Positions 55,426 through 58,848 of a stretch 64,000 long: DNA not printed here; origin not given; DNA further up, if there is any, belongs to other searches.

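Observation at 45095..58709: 13.6 kb array of three tandem, paralogous giant cell-surface proteins built on a shared C-terminal anchoring module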

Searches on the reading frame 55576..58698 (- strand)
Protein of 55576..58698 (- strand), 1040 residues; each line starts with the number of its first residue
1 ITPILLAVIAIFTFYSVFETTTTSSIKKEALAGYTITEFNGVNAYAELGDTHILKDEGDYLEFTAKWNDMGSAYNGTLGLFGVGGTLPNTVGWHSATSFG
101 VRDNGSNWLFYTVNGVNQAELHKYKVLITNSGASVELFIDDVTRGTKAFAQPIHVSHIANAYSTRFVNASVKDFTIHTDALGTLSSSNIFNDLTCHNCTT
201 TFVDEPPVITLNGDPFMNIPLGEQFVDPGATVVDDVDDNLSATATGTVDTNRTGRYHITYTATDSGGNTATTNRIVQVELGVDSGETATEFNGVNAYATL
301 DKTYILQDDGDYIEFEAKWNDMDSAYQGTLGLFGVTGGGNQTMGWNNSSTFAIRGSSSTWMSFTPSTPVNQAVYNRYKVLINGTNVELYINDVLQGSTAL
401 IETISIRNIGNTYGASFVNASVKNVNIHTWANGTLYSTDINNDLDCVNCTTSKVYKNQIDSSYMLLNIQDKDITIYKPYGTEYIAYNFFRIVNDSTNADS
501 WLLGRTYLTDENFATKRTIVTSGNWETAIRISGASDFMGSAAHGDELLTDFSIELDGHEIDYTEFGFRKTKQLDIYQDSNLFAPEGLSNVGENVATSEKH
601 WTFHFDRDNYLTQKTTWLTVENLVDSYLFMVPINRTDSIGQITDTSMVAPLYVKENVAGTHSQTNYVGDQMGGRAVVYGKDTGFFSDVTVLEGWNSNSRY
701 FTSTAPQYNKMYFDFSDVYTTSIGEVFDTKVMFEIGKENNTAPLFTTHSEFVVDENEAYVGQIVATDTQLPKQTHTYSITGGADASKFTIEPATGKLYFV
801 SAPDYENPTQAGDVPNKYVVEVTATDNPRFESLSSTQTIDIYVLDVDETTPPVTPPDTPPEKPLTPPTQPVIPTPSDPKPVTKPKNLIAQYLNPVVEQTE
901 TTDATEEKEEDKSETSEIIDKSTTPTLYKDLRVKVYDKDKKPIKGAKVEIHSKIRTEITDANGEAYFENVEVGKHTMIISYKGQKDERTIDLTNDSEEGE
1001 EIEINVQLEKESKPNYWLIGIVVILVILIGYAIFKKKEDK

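Call 9: search_protein_families(library=pfam, proteins=[window:55576-58698:-], max_evalue=0.01)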
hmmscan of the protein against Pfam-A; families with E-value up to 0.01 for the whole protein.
window:55576-58698:- (1040 aa): 7 families
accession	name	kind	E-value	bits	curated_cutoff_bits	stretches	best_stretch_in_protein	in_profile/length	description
PF16403.11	Bact_surface_Ig-like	-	7.6e-20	71.2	27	1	209-278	1-71/71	Bacterial surface protein, Ig-like domain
PF00028.23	Cadherin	-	9.7e-12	45.6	28.8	1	751-844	3-93/93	Cadherin domain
PF13620.12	CarboxypepD_reg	-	1.5e-10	41.7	32.3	1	931-1003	2-78/82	Carboxypeptidase regulatory-like domain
PF13715.12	CarbopepD_reg_2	-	1.1e-07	32.2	32.2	1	934-1010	4-78/88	CarboxypepD_reg-like domain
PF13385.13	Laminin_G_3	-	0.00075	20.1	27.6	1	319-428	24-141/151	Concanavalin A-like lectin/glucanases superfamily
PF07523.18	Big_3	-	0.0019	18.9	21.2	0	244-270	39-62/68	Bacterial Ig-like domain (group 3)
PF17802.7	SpaA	-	0.0032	18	23.1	1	934-977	6-56/91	Prealbumin-like fold domain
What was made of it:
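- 57319..58614 (-): g3 head: two ~180-aa paralogous all-beta modules (53% identical), candidate ConA/LamG-like lectin folds. A DUF5011/Bact_surface_Ig-like domain (57865-58074) lies between them. PF16403 at 71 bits and Laminin_G_3 at 20 bits, the latter below cut-off (call 9).
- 56167..56448 (-): g3 cadherin domain. PF00028 at 45.6 bits, above the cut-off (call 9).
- On LamG / ConA-like lectin fold (PF13385 and relatives): Laminin_G_3 scores 20.1 bits against 27.6, for copy 2 only (call 9).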

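Call 25: search_protein_families(library=ncbifam, proteins=[window:55576-58698:-], max_evalue=1)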
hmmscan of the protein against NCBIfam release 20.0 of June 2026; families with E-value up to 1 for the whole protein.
window:55576-58698:- (1040 aa): 2 families
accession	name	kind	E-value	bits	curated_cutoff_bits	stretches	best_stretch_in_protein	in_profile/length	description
TIGR04134.1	lipo_with_rSAM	hypoth_equivalog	0.0021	18.1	39.8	1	922-1020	33-138/150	radical SAM-associated putative lipoprotein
NF047446.1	barrel_OmpL47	domain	0.066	13.7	40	1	242-274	31-63/68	OmpL47-type beta-barrel domain-containing protein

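Call 79: search_solved_structures(query=window:55576-58698:-, max_evalue=0.01)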
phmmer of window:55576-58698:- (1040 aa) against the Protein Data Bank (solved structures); distinct sequences matched with E-value up to 0.01: 2.
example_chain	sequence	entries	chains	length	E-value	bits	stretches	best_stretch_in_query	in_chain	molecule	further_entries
2kpn_A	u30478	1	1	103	0.00011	23.4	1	218-280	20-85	Bacillolysin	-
6vfv_A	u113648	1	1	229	0.0072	17.5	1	738-856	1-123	Protocadherin-8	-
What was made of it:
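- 56167..56448 (-): Protocadherin-8 hit (call 79).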
